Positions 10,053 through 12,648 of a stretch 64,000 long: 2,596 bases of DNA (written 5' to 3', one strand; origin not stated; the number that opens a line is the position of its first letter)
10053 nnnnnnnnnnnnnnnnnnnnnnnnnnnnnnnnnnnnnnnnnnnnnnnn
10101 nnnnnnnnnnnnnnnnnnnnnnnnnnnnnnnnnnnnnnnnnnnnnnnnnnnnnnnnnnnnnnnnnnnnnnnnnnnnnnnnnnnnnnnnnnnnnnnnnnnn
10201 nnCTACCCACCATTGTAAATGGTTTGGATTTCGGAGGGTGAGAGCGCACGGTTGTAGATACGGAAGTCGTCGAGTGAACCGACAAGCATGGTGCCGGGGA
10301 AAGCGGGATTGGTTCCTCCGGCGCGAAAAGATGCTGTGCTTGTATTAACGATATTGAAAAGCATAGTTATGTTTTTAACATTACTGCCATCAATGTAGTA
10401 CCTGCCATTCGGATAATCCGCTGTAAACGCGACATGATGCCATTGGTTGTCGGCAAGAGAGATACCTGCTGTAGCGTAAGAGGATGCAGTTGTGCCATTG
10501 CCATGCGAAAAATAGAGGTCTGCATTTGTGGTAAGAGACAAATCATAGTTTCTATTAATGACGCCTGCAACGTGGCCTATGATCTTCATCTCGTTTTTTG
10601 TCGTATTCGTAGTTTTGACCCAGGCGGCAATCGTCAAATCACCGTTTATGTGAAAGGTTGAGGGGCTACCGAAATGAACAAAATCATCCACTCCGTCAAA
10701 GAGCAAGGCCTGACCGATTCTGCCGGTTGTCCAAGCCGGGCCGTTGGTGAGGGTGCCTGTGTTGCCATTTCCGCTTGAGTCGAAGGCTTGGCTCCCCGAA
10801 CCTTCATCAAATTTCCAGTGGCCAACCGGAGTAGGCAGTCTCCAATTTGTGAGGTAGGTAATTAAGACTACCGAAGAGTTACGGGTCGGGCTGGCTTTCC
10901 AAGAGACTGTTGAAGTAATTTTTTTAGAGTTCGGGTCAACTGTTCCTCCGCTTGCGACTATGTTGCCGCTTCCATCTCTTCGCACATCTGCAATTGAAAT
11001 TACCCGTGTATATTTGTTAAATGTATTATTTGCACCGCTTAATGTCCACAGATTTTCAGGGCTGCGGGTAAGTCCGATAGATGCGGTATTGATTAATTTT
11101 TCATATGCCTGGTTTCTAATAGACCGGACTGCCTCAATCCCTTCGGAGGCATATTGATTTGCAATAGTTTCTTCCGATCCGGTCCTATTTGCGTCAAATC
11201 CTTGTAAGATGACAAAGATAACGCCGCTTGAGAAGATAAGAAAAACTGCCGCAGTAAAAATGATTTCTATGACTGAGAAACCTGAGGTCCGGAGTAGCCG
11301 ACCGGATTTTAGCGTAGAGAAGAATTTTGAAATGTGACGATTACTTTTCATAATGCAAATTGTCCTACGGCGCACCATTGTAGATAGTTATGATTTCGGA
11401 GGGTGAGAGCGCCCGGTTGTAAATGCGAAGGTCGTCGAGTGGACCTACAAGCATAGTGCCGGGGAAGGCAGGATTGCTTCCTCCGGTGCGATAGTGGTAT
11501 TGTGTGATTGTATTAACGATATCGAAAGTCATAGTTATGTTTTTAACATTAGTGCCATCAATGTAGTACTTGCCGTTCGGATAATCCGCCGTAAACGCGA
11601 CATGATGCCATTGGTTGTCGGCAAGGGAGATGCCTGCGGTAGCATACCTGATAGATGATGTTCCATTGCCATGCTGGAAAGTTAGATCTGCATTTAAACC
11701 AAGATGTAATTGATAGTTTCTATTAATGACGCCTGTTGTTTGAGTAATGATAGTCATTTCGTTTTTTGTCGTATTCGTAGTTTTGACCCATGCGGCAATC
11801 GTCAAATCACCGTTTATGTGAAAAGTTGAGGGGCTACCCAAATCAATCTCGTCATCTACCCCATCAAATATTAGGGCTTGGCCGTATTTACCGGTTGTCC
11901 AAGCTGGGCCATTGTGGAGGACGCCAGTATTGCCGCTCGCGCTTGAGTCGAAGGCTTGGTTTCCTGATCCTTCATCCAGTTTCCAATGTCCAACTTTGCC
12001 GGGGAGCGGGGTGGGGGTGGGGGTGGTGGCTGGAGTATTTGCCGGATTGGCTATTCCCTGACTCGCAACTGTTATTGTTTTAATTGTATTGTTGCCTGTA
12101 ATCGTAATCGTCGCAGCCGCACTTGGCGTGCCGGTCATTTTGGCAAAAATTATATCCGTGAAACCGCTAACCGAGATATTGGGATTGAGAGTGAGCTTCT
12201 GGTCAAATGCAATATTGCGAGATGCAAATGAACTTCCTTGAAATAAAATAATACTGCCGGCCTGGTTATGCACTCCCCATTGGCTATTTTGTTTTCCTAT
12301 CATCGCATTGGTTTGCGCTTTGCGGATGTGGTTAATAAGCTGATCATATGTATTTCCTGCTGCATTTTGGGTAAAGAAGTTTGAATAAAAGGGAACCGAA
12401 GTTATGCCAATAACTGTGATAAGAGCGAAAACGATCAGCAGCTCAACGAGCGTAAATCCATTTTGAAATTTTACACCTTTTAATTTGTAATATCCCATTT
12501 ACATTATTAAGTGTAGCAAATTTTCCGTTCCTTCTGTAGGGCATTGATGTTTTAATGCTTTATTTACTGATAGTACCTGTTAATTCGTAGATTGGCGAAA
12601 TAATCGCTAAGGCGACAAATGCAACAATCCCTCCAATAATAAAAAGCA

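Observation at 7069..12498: Mosaic cassette of prepilin-lectin (LamG-like) fusion genes between pilC and rpoD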

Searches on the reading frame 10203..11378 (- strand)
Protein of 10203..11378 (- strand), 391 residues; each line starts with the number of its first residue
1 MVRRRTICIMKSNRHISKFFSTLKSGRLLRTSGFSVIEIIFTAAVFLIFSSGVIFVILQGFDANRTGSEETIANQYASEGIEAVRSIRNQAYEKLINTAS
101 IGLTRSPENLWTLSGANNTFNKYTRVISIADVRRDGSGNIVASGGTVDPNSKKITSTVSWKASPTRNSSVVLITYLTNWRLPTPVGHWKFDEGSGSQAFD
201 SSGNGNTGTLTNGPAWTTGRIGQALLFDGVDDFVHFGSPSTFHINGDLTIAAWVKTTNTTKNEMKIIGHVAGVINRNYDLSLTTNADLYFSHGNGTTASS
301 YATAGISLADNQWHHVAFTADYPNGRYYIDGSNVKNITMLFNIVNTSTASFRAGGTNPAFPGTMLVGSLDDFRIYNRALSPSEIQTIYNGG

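Call 4: search_protein_families(library=pfam, proteins=[window:10203-11378:-], max_evalue=0.01)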
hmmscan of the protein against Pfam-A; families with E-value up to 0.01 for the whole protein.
window:10203-11378:- (391 aa): 3 families
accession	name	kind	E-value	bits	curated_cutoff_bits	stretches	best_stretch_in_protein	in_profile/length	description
PF13385.13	Laminin_G_3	-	6.8e-29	101.4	27.6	1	228-385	1-151/151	Concanavalin A-like lectin/glucanases superfamily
PF02210.31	Laminin_G_2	-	0.00018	22.4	22.9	1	288-342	30-84/126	Laminin G domain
PF22925.3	TS_C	-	0.0018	18.4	27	1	244-380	65-200/202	Trans-sialidase, C-terminal domain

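Call 29: find_homologous_proteins(query=window:10203-11378:-, max_evalue=0.00001)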
Query window:10203-11378:- (391 aa): 1649 proteins with E <= 0.00001 among 7129 candidates; the best 120 are listed.
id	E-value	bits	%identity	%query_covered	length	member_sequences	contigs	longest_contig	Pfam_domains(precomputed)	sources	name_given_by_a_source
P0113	6.2e-257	870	100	100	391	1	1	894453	PF07953.21,PF13385.14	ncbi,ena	-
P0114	8.2e-103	362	79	54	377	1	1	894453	PF07963.18,PF13385.14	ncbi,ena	-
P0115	4.6e-95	337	62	53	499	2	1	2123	PF22925.4,PF07953.21,PF00354.25,PF13385.14,PF02210.32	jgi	jgi:hypothetical protein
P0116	5.6e-83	297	39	52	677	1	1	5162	PF22925.4,PF07953.21,PF00354.25,PF13385.14,PF02973.23,PF02210.32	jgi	jgi:hypothetical protein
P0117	4.1e-79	284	37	53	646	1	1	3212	PF07953.21,PF00354.25,PF13385.14,PF02973.23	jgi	-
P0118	5.8e-76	274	38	53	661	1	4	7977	PF07953.21,PF13385.14,PF02973.23,PF02210.32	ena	-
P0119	3.5e-72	262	38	53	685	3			PF22925.4,PF07953.21,PF13385.14,PF02973.23,PF02210.32,PF00054.31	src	-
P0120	4.8e-69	251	36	53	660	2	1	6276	PF07953.21,PF00354.25,PF13385.14,PF02973.23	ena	-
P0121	2.2e-66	242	35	53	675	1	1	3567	PF00354.25,PF13385.14,PF02973.23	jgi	jgi:hypothetical protein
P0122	8.7e-64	234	35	52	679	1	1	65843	PF07953.21,PF00354.25,PF13385.14,PF02973.23,PF02210.32,PF00054.31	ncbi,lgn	-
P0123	2.4e-63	232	36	52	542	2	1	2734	PF07953.21,PF13385.14,PF02973.23,PF02210.32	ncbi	-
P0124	3.4e-62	229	37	53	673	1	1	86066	PF07953.21,PF13385.14,PF02210.32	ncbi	-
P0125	2.5e-60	223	66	41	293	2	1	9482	-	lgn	-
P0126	1.8e-59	220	70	38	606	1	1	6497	-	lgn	-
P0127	1.9e-59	220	63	42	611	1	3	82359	-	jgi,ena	-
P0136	2.7e-57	213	58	46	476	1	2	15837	PF09826.16,PF08309.18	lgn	-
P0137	3.3e-57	212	69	38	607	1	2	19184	-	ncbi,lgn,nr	ncbi:MAG: hypothetical protein HY431_01905 [Candidatus Levybacteria bacterium]|nr:hypothetical prote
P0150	1.3e-53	200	62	40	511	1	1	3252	PF13385.14,PF10102.15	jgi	jgi:hypothetical protein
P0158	1.1e-51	194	47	62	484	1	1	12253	PF22494.4,PF09826.16,PF08309.18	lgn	-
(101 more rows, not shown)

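Call 30: find_encoding_contigs(protein=P0113, flank=10000, max_places=5)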
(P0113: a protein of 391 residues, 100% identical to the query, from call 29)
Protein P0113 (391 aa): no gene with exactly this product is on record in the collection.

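Call 31: list_cluster_members(proteins=[P0113, P0114, P0115, P0150])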
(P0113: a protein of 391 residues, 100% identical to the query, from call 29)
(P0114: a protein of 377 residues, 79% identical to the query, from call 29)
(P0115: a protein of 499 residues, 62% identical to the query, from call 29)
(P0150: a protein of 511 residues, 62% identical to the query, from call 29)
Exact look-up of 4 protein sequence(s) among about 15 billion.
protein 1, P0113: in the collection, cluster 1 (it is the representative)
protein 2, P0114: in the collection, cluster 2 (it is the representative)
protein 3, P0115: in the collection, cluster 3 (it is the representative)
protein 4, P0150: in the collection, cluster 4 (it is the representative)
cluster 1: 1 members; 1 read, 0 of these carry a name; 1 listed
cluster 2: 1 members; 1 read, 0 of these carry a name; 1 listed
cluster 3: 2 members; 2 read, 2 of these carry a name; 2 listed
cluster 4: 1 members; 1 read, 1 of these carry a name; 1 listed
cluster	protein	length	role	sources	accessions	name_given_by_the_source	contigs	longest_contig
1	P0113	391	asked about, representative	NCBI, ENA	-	-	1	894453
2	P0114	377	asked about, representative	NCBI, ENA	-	-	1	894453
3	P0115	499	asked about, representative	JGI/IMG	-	hypothetical protein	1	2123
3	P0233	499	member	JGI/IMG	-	hypothetical protein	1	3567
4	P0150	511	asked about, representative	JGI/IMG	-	hypothetical protein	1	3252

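Call 37: search_protein_families(library=ncbifam, proteins=[window:10203-11378:-], max_evalue=0.01)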
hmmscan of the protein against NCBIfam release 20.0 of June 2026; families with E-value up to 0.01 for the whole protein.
window:10203-11378:- (391 aa): 1 family
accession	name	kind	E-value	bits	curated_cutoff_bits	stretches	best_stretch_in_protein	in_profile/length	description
NF052521.1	TafC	equivalog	1.1e-14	54.4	410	1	184-389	148-361/373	TafC family fimbrial protein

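Call 52: predict_structure(alignment_id=A3)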
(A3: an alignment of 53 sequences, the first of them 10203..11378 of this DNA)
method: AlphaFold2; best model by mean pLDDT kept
length: 391 residues; sequences in the alignment: 53
mean_pLDDT: 84.7   pTM: 0.70
mean pLDDT of the five models: 84.7, 84.7, 83.1, 81.2, 80.3
residues with pLDDT >= 90: 211; 70-90: 118; 50-70: 54; < 50: 8
segments of 3 or more residues with pLDDT < 50: none
pLDDT, mean of each block of 10 residues (from residue 1): 56 53 51 79 93 92 92 95 80 70 79 84 93 94 92 94 92 87 88 91 90 92 92 88 88 88 70 69 90 78 90 96 96 96 81 80 80 94 92 62
secondary structure, 60 per line:
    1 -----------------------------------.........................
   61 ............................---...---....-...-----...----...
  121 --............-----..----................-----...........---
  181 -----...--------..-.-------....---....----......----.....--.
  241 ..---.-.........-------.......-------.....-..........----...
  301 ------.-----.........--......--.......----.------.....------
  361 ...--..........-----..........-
elements in order: H36-88 E98-101 E103-105 E111-113 E118-120 E123-134 E146-161 E167-177 E186-188 E208-211 E215-218 E223-228 E233-237 E248-256 E264-270 E278-282 E287-293 E298-300 E313-321 E324-329 E332-338 E350-354 E366-375 H381-390

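Call 55: fold_search(model_id=the predicted structure, library=pdb)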
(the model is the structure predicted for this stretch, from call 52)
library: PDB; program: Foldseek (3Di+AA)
matches with E <= 10: 1427; with E <= 0.001: 427
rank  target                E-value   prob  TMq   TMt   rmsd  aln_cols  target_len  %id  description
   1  5hp6                  6.8e-14  1.00  0.43  0.22  11.2       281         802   21  Structure of AbnA, a GH43 extracellular arabinanase from Geobacillus stearothermophilus (a new conformational state) (released 2017-02-01)
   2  5ho0                  1.0e-13  1.00  0.44  0.22  14.2       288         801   20  Crystal structure of AbnA (closed conformation), a GH43 extracellular arabinanase from Geobacillus stearothermophilus (released 2017-02-01)
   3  5ho2                  1.2e-13  1.00  0.45  0.23  13.2       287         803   20  Crystal structure of AbnA (open conformation), a GH43 extracellular arabinanase from Geobacillus stearothermophilus (released 2017-02-01)
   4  3pjq_A                2.5e-11  1.00  0.40  0.26  13.3       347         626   16  Trypanosoma cruzi trans-sialidase-like inactive isoform (including the natural mutation Tyr342His) in complex with lac (released 2011-06-08)
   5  1n1s                  2.9e-11  1.00  0.39  0.26  15.3       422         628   14  Trypanosoma rangeli sialidase (released 2003-01-07)
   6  1ms5_B                4.7e-11  1.00  0.41  0.27  15.4       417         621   13  Triclinic form of Trypanosoma cruzi trans-sialidase, soaked with N-acetylneuraminyl-a-2,3-thio-galactoside (NA-S-Gal) (released 2003-03-25)
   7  1ms1_A                4.9e-11  1.00  0.41  0.27  13.5       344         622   16  Monoclinic form of Trypanosoma cruzi trans-sialidase, in complex with 3-deoxy-2,3-dehydro-N-acetylneuraminic acid (DAN (released 2003-03-25)
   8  3opz_A                5.2e-11  1.00  0.41  0.27  14.6       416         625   12  Crystal structure of trans-sialidase in complex with the Fab fragment of a neutralizing monoclonal IgG antibody (released 2011-11-09)
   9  1ms5_A                5.8e-11  1.00  0.41  0.27  14.1       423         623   13  Triclinic form of Trypanosoma cruzi trans-sialidase, soaked with N-acetylneuraminyl-a-2,3-thio-galactoside (NA-S-Gal) (released 2003-03-25)
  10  3b69                  6.4e-11  1.00  0.42  0.27  13.7       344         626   15  T cruzi Trans-sialidase complex with benzoylated NANA derivative (released 2008-05-13)
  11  2fhr                  6.4e-11  1.00  0.40  0.26  15.1       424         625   14  Trypanosoma Rangeli Sialidase In Complex With 2,3- Difluorosialic Acid (Covalent Intermediate) (released 2006-01-17)
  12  7ce2_A                7.1e-11  1.00  0.42  0.37   4.7       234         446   17  The Crystal structure of TeNT Hc complexed with neutralizing antibody (released 2021-04-07)
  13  1s0i_A                7.1e-11  1.00  0.41  0.27  13.6       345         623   16  Trypanosoma cruzi trans-sialidase in complex with sialyl-lactose (Michaelis complex) (released 2004-05-18)
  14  2ags                  9.8e-11  1.00  0.40  0.26  14.3       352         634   16  Trypanosoma rangeli Sialidase in Complex with 2-Keto-3-deoxy-D-glycero-D-galacto-2,3-difluoro-nononic acid (2,3-difluoro (released 2005-11-22)
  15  1ms8_A                1.0e-10  1.00  0.41  0.27  15.1       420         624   13  Triclinic form of Trypanosoma cruzi trans-sialidase, in complex with 3-deoxy-2,3-dehydro-N-acetylneuraminic acid (DANA (released 2003-03-25)
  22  5hon_A                2.8e-10  1.00  0.43  0.77   3.3       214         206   23  Structure of Domain 4 of AbnA, a GH43 extracellular arabinanase from Geobacillus stearothermophilus, in complex with a (released 2017-02-01)
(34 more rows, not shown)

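Call 59: search_protein_families(library=pfam, proteins=[P0126, P0137, P0136, P0158, P0150, P0125, P0115], max_evalue=0.01)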
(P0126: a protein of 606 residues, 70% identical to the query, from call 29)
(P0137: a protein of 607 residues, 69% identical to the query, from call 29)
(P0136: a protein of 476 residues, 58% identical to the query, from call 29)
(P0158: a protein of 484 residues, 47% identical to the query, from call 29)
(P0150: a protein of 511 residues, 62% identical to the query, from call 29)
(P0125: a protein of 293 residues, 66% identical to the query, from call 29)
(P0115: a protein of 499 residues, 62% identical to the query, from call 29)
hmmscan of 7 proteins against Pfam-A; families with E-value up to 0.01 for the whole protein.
P0126 (606 aa): 0 families

P0137 (607 aa): 0 families

P0136 (476 aa): 2 families
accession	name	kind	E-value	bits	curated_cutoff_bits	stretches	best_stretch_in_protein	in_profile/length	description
PF08309.17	LVIVD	-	5.1e-35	119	20.2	3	173-212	2-39/42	LVIVD repeat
PF09826.15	Beta_propel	-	1.8e-08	34.1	22.4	1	304-358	299-356/495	Beta propeller domain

P0158 (484 aa): 3 families
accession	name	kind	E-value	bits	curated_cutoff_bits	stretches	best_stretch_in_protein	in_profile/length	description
PF08309.17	LVIVD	-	1.2e-31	108.2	20.2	3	225-266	2-41/42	LVIVD repeat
PF09826.15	Beta_propel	-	7.9e-09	35.3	22.4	1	186-342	89-217/495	Beta propeller domain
PF07963.17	N_methyl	-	0.00047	20.1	21.2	1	10-33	4-27/27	Prokaryotic N-terminal methylation motif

P0150 (511 aa): 2 families
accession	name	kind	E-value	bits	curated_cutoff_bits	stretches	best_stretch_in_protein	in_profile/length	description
PF13385.13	Laminin_G_3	-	1.5e-18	67.8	27.6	1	330-489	3-150/151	Concanavalin A-like lectin/glucanases superfamily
PF10102.14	DUF2341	-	7.7e-13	49.1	23.4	1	216-292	2-70/84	Domain of unknown function (DUF2341)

P0125 (293 aa): 2 families
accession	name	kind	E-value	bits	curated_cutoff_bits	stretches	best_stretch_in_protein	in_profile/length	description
PF07963.17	N_methyl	-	0.0017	18.3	21.2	1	13-36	3-26/27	Prokaryotic N-terminal methylation motif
PF18994.6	Prophage_tailD1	-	0.0027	18.3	23.6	1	253-290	10-46/84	Prophage endopeptidase tail N-terminal domain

P0115 (499 aa): 6 families
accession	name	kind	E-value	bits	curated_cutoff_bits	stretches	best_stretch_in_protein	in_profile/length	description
PF13385.13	Laminin_G_3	-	3.3e-59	199.8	27.6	2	335-492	1-151/151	Concanavalin A-like lectin/glucanases superfamily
PF02210.31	Laminin_G_2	-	1.3e-12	48.7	22.9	1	379-482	15-124/126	Laminin G domain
PF22925.3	TS_C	-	9.2e-10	38.9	27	1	351-488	65-201/202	Trans-sialidase, C-terminal domain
PF00354.24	Pentaxin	-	2.8e-06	27.6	25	0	355-497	27-169/194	Pentaxin family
PF00054.30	Laminin_G_1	-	5e-05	24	24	1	392-464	28-101/131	Laminin G domain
PF02973.23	Sialidase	-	7.8e-05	22.7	26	0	181-259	106-182/189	Sialidase, N-terminal domain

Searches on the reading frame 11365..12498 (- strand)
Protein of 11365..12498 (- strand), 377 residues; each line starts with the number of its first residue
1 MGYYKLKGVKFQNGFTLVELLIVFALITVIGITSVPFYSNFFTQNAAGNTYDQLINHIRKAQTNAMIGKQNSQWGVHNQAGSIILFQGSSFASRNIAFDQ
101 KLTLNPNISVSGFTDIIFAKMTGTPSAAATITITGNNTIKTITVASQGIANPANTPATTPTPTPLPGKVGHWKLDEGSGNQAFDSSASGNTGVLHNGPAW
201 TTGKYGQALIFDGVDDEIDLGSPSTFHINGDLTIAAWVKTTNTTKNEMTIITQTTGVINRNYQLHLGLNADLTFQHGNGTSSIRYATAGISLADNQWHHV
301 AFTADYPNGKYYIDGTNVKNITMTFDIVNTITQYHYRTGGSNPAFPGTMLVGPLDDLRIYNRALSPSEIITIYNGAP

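Call 4: search_protein_families(library=pfam, proteins=[window:11365-12498:-], max_evalue=0.01)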
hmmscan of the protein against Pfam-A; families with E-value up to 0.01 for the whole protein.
window:11365-12498:- (377 aa): 5 families
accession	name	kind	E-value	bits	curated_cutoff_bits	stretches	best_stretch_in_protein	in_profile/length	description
PF13385.13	Laminin_G_3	-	9.1e-29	101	27.6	1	212-369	1-150/151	Concanavalin A-like lectin/glucanases superfamily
PF07963.17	N_methyl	-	1.9e-05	24.5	21.2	1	12-31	4-23/27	Prokaryotic N-terminal methylation motif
PF02210.31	Laminin_G_2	-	5.8e-05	24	22.9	1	272-326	32-84/126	Laminin G domain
PF22925.3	TS_C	-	0.0059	16.7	27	1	228-335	65-171/202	Trans-sialidase, C-terminal domain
PF07863.16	CtnDOT_TraJ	-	0.0086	17.2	28.4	0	24-69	1-46/66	Homologues of TraJ from Bacteroides conjugative transposon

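Call 37: search_protein_families(library=ncbifam, proteins=[window:11365-12498:-], max_evalue=0.01)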
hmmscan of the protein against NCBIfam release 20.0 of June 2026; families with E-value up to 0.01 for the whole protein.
window:11365-12498:- (377 aa): 9 families
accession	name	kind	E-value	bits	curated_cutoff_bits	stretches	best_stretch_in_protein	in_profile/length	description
NF040982.1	ComGD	equivalog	1.1e-13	51.7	70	1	12-142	1-127/139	competence type IV pilus minor pilin ComGD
NF052521.1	TafC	equivalog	9.7e-13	48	410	1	168-374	148-361/373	TafC family fimbrial protein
NF007862.0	PRK10574.1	equivalog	5.4e-06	26.6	138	1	11-49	3-41/145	prepilin peptidase-dependent pilin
TIGR01708.2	typeII_sec_gspH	equivalog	7e-05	22.9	80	1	12-89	1-78/169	type II secretion system minor pseudopilin GspH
NF007800.0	PRK10506.1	equivalog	9.1e-05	22.3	158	1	9-86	5-82/163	prepilin peptidase-dependent protein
NF041013.1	T4P_ComGE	equivalog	0.00015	21.8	49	1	12-88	3-81/83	competence type IV pilus minor pilin ComGE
NF040999.1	pilin_ComGC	equivalog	0.0021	18.2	75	1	12-37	1-26/84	competence type IV pilus major pilin ComGC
TIGR02532.1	IV_pilin_GFxxxE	domain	0.0021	17.9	16.3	1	12-30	1-19/24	prepilin-type N-terminal cleavage/methylation domain-containing protein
TIGR02596.1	TIGR02596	subfamily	0.0044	17.1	70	1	15-66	1-52/196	Verru_Chthon cassette protein D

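Call 56: search_solved_structures(query=window:11365-12498:-, max_evalue=1)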
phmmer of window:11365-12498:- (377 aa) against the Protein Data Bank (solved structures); distinct sequences matched with E-value up to 1: 13.
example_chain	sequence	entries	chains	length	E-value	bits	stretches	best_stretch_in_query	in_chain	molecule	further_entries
4qvs_A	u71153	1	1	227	1.6e-12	50.3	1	175-373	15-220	S-layer domain-containing protein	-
9laa_A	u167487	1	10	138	0.00025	23.4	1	8-68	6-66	Type IV pilin protein PilA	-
5hon_A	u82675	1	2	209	0.0008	21.7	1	188-371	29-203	Extracellular arabinanase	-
9lab_B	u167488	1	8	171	0.0011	21.3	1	10-164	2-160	MSHA major pilin subunit MshA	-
8tum_e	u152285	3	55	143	0.0041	19.4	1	15-156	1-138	Type IV major pilin protein PilA | Pilin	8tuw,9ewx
7tgg_A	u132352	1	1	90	0.0064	18.8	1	7-47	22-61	Geopilin domain 1 protein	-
9egp_A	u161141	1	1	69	0.0099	18.1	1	8-49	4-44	Geopilin domain 1 protein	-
1oqw_A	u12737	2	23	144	0.11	14.7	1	15-58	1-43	Fimbrial protein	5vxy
8tob_GA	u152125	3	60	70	0.25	13.5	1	16-51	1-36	Fimbrial protein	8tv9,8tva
2m7g_A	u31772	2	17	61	0.29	13.3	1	15-51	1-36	Geopilin domain 1 protein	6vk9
3sok_A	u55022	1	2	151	0.33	13.1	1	15-48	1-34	Fimbrial protein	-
6gv9_A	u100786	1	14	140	0.36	13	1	15-47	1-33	Prepilin peptidase-dependent protein D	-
8p3b_A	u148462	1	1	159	0.73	12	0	15-46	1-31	Fimbrial protein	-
